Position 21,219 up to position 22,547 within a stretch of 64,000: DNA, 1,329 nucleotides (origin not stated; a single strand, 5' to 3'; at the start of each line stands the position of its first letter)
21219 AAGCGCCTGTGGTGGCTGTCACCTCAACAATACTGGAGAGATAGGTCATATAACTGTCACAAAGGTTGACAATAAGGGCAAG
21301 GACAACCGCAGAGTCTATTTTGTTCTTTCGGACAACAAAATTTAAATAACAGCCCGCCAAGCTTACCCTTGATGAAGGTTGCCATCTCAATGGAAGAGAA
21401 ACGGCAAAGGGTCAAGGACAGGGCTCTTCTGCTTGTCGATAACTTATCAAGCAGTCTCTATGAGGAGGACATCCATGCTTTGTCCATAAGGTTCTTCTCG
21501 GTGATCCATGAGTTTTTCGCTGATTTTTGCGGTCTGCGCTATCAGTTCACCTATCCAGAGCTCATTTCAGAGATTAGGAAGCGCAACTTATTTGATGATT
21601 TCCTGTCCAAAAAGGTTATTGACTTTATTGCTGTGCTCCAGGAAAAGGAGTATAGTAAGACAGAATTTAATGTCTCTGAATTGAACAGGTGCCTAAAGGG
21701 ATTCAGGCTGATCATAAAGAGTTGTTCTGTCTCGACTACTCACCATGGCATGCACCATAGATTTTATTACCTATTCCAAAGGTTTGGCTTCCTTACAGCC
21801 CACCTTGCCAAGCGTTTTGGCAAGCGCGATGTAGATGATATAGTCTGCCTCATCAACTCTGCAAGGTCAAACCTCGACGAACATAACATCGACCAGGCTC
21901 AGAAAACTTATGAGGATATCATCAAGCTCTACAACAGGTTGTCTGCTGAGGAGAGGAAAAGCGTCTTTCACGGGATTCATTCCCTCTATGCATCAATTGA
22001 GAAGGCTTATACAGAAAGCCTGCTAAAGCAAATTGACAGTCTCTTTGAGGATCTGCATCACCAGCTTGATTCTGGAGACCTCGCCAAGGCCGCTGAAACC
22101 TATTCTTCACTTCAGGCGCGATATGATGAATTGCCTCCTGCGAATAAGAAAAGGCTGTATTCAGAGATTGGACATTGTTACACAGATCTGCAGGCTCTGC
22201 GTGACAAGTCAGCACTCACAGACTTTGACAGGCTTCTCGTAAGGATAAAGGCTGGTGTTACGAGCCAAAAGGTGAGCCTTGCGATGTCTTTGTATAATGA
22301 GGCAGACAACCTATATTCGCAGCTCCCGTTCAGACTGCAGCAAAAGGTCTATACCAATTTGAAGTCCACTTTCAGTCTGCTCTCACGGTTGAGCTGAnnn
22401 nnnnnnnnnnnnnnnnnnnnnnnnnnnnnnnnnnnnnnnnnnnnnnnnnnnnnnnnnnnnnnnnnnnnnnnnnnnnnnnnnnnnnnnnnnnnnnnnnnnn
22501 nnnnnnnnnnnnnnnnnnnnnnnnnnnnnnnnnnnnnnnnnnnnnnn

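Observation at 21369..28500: Cytoplasmic Tyr/Leu-repeat domain shared by the 723-aa surface protein tail and an adjacent soluble protein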

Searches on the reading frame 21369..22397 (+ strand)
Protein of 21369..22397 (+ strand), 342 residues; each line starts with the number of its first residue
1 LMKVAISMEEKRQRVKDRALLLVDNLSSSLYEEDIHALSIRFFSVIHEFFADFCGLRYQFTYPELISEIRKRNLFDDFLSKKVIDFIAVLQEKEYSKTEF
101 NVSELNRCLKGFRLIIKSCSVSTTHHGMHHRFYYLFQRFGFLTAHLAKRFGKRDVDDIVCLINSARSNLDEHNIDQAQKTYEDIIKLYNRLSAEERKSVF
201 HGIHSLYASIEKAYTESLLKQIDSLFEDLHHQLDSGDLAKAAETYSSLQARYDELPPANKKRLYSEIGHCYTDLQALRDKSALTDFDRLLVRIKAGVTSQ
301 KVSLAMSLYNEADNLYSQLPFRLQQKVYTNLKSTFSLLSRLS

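Call 4: search_protein_families(library=pfam, proteins=[window:21369-22397:+], max_evalue=1)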
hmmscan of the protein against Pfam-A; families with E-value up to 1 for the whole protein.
window:21369-22397:+ (342 aa): 14 families
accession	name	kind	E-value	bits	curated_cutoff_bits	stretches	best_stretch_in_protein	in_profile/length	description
PF14276.11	DUF4363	-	0.0023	18.4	27.5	0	213-254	5-46/107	Domain of unknown function (DUF4363)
PF13174.12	TPR_6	-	0.0038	18.2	26.3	0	216-252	1-30/33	Tetratricopeptide repeat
PF18858.6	LPD39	-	0.0056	16.8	27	1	240-276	120-155/198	Large polyvalent protein associated domain 39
PF08064.18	UME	-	0.017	15.4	23.2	0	174-227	7-59/102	UME (NUC010) domain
PF16690.10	MMACHC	-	0.018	15.1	27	0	149-197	155-203/216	Methylmalonic aciduria and homocystinuria type C family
PF10336.14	DUF2420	-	0.024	15.1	23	1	156-198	35-76/108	Protein of unknown function (DUF2420)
PF22539.1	DUF7004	-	0.027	14.9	27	1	176-227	49-95/155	Family of unknown function (DUF7004)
PF16632.10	Caskin-tail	-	0.06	14.2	35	1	191-234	15-59/63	C-terminal region of Caskin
PF13779.11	DUF4175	-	0.064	11.7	27.3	1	193-251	435-494/825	Domain of unknown function (DUF4175)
PF24104.1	At5g52880_ARM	-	0.068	14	27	0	247-311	29-93/100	F-box protein At5g52880 ARM repeat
PF25101.1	Spectrin_7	-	0.073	13.9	27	0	155-192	10-47/99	Animal spectrin repeats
PF05003.17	DUF668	-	0.12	13.3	24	0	307-335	28-56/89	Protein of unknown function (DUF668)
PF23352.1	IFT52_central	-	0.12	13.1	27.9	0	215-255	12-52/81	IFT52 central domain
PF10938.13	YfdX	-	0.21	12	26.6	1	161-248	4-97/149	YfdX protein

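Call 7: find_homologous_proteins(query=window:21369-22397:+, max_evalue=0.001)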
Query window:21369-22397:+ (342 aa): 1 proteins with E <= 0.001 among 2177 candidates.
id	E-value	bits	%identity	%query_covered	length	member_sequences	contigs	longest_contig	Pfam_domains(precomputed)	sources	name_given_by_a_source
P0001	9.7e-219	743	100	100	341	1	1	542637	-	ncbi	ncbi:MAG: hypothetical protein V1837_03085 [Candidatus Woesearchaeota archaeon]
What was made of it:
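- Tried and rejected: The 342-aa protein found only itself (call 7).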

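Call 21: predict_structure(protein=window:21369-22397:+)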
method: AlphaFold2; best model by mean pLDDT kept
length: 342 residues; sequences in the alignment: 1
mean_pLDDT: 73.2   pTM: 0.51
mean pLDDT of the five models: 73.2, 70.7, 65.4, 64.6, 55.8
residues with pLDDT >= 90: 104; 70-90: 85; 50-70: 108; < 50: 45
segments of 3 or more residues with pLDDT < 50: 1-6, 29-33, 54-61, 95-100, 121-123, 125-127, 143-152
pLDDT, mean of each block of 10 residues (from residue 1): 46 54 52 51 56 48 54 60 60 49 60 61 49 54 47 67 81 89 90 80 87 93 96 92 95 92 92 91 90 89 91 92 89 88 76
secondary structure, 60 per line:
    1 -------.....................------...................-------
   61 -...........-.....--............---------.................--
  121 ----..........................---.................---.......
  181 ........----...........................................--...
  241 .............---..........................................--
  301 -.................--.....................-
elements in order: H8-28 H35-53 H62-72 H74-78 H81-92 H102-118 H125-150 H154-170 H174-188 H193-235 H238-253 H257-298 H302-318 H321-341

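Call 29: fold_search(model_id=the predicted structure, library=pdb)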
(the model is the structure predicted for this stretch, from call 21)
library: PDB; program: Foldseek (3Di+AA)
matches with E <= 10: 480; with E <= 0.001: 0
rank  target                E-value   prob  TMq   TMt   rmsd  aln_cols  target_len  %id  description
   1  3sf4_B                9.8e-03  0.99  0.27  0.26  22.6       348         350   11  Crystal structure of the complex between the conserved cell polarity proteins Inscuteable and LGN (released 2011-11-23)
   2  4uj6                  2.9e-02  1.00  0.24  0.15   9.3       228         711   12  Structure of surface layer protein SbsC, domains 1-6 (released 2016-04-27)
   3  6hc2_E                2.9e-02  0.97  0.27  0.25  23.9       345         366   11  Crystal structure of NuMA/LGN hetero-hexamers (released 2019-05-29)
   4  2ra1                  3.3e-02  1.00  0.25  0.23   9.0       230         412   12  Crystal structure of the N-terminal part of the bacterial S-layer protein SbsC (released 2008-08-19)
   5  4gyo_A                3.6e-02  0.80  0.20  0.19  24.8       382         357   14  Crystal Structure of Rap Protein Complexed with Competence and Sporulation Factor (released 2013-04-03)
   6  4uic                  3.8e-02  1.00  0.24  0.15   9.3       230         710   12  Crystal structure of the S-layer protein rSbsC(31-844) (released 2016-04-13)
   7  7kw7_E                5.9e-02  0.91  0.22  0.23  16.9       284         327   15  Atomic cryoEM structure of Hsp90-Hsp70-Hop-GR (released 2021-12-08)
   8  3sf4_C                7.8e-02  0.94  0.27  0.27  22.6       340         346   11  Crystal structure of the complex between the conserved cell polarity proteins Inscuteable and LGN (released 2011-11-23)
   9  5a7d_H                7.8e-02  0.90  0.25  0.25  22.8       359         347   11  Tetrameric assembly of LGN with Inscuteable (released 2016-08-03)
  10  6eou                  7.8e-02  0.57  0.21  0.21  20.4       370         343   14  O-GlcNAc transferase TPR domain with the intellectual disability associated mutation L254F (released 2018-05-09)
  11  4gyo_B                9.3e-02  0.60  0.20  0.19  25.4       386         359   13  Crystal Structure of Rap Protein Complexed with Competence and Sporulation Factor (released 2013-04-03)
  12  8xi2_J                1.1e-01  0.33  0.15  0.11  19.2       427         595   14  Cryo-EM structure of the Chlamydomonas C* complex (released 2024-10-09)
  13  8chy                  1.2e-01  0.51  0.17  0.20  18.5       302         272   15  Crystal structure of an 8-repeat consensus TPR superhelix with Zinc. (released 2024-02-21)
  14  8cwy_A                1.2e-01  0.33  0.16  0.13  26.1       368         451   12  Accurate computational design of genetically encoded 3D protein crystals (released 2023-11-01)
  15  5a7d_B                1.3e-01  0.57  0.20  0.20  21.3       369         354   12  Tetrameric assembly of LGN with Inscuteable (released 2016-08-03)
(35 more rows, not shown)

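Call 32: search_protein_families(library=pfam, alignment_id=A4, max_evalue=1)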
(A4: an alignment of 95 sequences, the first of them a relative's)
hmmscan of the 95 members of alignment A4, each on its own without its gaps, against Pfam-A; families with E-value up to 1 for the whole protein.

A. member 1, P0001 (341 aa): 14 families
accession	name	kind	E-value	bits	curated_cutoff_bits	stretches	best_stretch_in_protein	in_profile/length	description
PF14276.11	DUF4363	-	0.0022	18.4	27.5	0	212-253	5-46/107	Domain of unknown function (DUF4363)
PF13174.12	TPR_6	-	0.0042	18.1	26.3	0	215-251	1-30/33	Tetratricopeptide repeat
PF18858.6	LPD39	-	0.0056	16.8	27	1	239-275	120-155/198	Large polyvalent protein associated domain 39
PF08064.18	UME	-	0.017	15.4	23.2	0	173-226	7-59/102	UME (NUC010) domain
PF16690.10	MMACHC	-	0.018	15.1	27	0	148-196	155-203/216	Methylmalonic aciduria and homocystinuria type C family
PF22539.1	DUF7004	-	0.027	14.9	27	1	175-226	49-95/155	Family of unknown function (DUF7004)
PF10336.14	DUF2420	-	0.029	14.8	23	1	155-197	35-76/108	Protein of unknown function (DUF2420)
PF16632.10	Caskin-tail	-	0.06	14.2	35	1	190-233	15-59/63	C-terminal region of Caskin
PF13779.11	DUF4175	-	0.064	11.7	27.3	1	192-250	435-494/825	Domain of unknown function (DUF4175)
PF24104.1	At5g52880_ARM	-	0.068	14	27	0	246-310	29-93/100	F-box protein At5g52880 ARM repeat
PF25101.1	Spectrin_7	-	0.072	13.9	27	0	154-191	10-47/99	Animal spectrin repeats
PF05003.17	DUF668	-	0.12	13.3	24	0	306-334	28-56/89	Protein of unknown function (DUF668)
PF23352.1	IFT52_central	-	0.12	13.1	27.9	0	214-254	12-52/81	IFT52 central domain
PF10938.13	YfdX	-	0.21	12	26.6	1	160-247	4-97/149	YfdX protein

B. families by the number of members that match (of 95 scanned): 284 families (the first 25 are shown)
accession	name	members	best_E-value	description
PF25151.1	TPR_Trm732_C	7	0.0089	Trm732, C-terminal TPR repeats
PF00226.36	DnaJ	5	0.017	DnaJ domain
PF14276.11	DUF4363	4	0.00027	Domain of unknown function (DUF4363)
PF24104.1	At5g52880_ARM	4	0.014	F-box protein At5g52880 ARM repeat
PF10938.13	YfdX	3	0.00037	YfdX protein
PF18858.6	LPD39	3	0.0013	Large polyvalent protein associated domain 39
PF20675.2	MPH2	3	0.0015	Maintenance of Photosystem II under High light 2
PF23353.1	BBS2_hp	3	0.0018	BBS2 hairpin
PF02026.21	RyR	3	0.0022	RyR domain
PF09675.16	Chlamy_scaf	3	0.0086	Chlamydia-phage Chp2 scaffold (Chlamy_scaf)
PF12205.13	GIT1_C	3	0.02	G protein-coupled receptor kinase-interacting protein 1 C term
PF05003.17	DUF668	3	0.025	Protein of unknown function (DUF668)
PF02671.26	PAH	3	0.027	Paired amphipathic helix repeat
PF18593.6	CdiI_2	3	0.051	CdiI immunity protein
PF06628.17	Catalase-rel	3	0.064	Catalase-related immune-responsive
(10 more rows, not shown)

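Call 48: predict_structure(alignment_id=A4)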
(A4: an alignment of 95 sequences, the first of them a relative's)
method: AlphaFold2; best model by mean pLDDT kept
length: 341 residues; sequences in the alignment: 95
mean_pLDDT: 91.8   pTM: 0.59
mean pLDDT of the five models: 91.8, 91.7, 91.7, 91.1, 90.8
residues with pLDDT >= 90: 285; 70-90: 24; 50-70: 27; < 50: 5
segments of 3 or more residues with pLDDT < 50: 124-127
pLDDT, mean of each block of 10 residues (from residue 1): 86 96 97 97 97 96 96 89 96 93 96 90 49 54 57 90 96 98 96 91 94 97 98 97 98 96 97 97 98 98 98 98 98 97 88
secondary structure, 60 per line:
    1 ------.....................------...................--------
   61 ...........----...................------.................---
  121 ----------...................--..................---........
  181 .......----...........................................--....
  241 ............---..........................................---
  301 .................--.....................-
elements in order: H7-27 H34-52 H61-71 H76-94 H101-117 H131-149 H152-169 H173-187 H192-234 H237-252 H256-297 H301-317 H320-340
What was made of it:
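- The AF2 model built with 95 homologues has mean pLDDT 91.8 and is all-helical, with long continuous helices linking the repeats (call 48). The AF2 model shows a rod of short three-helix units joined by continuous helices (call 48).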

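Call 55: fold_search(model_id=the predicted structure, library=pdb)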
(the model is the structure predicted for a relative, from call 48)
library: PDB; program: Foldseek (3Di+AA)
matches with E <= 10: 473; with E <= 0.001: 0
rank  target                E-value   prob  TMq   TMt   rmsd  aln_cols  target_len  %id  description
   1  4uj6                  1.6e-02  1.00  0.24  0.15   9.3       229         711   12  Structure of surface layer protein SbsC, domains 1-6 (released 2016-04-27)
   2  2ra1                  1.8e-02  1.00  0.25  0.22   9.1       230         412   12  Crystal structure of the N-terminal part of the bacterial S-layer protein SbsC (released 2008-08-19)
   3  6eou                  7.0e-02  0.38  0.15  0.15  19.6       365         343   16  O-GlcNAc transferase TPR domain with the intellectual disability associated mutation L254F (released 2018-05-09)
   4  3ieg_A                8.8e-02  0.60  0.18  0.18  18.2       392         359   14  Crystal Structure of P58(IPK) TPR Domain at 2.5 A (released 2010-03-31)
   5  7kw7_E                9.2e-02  0.38  0.16  0.16  22.2       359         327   12  Atomic cryoEM structure of Hsp90-Hsp70-Hop-GR (released 2021-12-08)
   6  4g2v_A                1.5e-01  0.44  0.16  0.17  21.7       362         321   11  Structure complex of LGN binding with FRMPD1 (released 2013-01-23)
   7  3sf4_C                1.5e-01  0.33  0.15  0.15  19.4       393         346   12  Crystal structure of the complex between the conserved cell polarity proteins Inscuteable and LGN (released 2011-11-23)
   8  8jal_B                1.5e-01  0.33  0.15  0.09  24.0       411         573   11  Structure of CRL2APPBP2 bound with RxxGP degron (dimer) (released 2023-10-18)
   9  5o09_1C               1.6e-01  0.44  0.15  0.20  17.7       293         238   13  BtubABC mini microtubule (released 2017-07-19)
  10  4a1s_A                1.6e-01  0.41  0.15  0.15  21.8       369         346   12  Crystallographic structure of the Pins:Insc complex (released 2012-03-28)
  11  4a1s_B                1.8e-01  0.38  0.15  0.15  21.7       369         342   12  Crystallographic structure of the Pins:Insc complex (released 2012-03-28)
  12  9hmf_K                2.1e-01  0.28  0.16  0.09  17.7       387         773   12  Periplasmic scaffold of the Campylobacter jejuni flagellar motor (alpha carbon trace) (released 2024-12-25)
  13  7dhg_C                2.1e-01  0.14  0.12  0.10  29.1       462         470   10  Crystal structure of SARS-CoV-2 Orf9b complex with human TOM70 (released 2021-05-12)
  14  9qhc_A                2.2e-01  0.35  0.14  0.17  19.6       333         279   13  Crystal structure of 8-repeat CTPR protein with eliminated coordination sites (released 2025-10-22)
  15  8th3_A                2.2e-01  0.16  0.13  0.12  35.5       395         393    9  Structure of AT118-H Nanobody Antagonist in Complex with the Angiotensin II Type I Receptor (released 2024-05-22)
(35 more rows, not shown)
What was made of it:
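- Closest known: Tetratricopeptide repeat. Same: The AF2 model shows stacked helical units, and Foldseek lists TPR proteins (calls 4, 29, 55).
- The top Foldseek hit is the helical N-terminal arm of the S-layer protein SbsC (prob 1.0 but TM 0.24; call 55).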

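Call 80: search_protein_families(library=ncbifam, proteins=[window:21369-22397:+], max_evalue=0.01)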
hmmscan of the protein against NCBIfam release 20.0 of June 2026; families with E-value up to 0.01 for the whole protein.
window:21369-22397:+ (342 aa): 1 family
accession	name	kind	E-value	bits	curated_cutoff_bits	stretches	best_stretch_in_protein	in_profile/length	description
TIGR03302.1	OM_YfiO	subfamily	0.0048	16.4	81.4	0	220-263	31-74/239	outer membrane protein assembly factor BamD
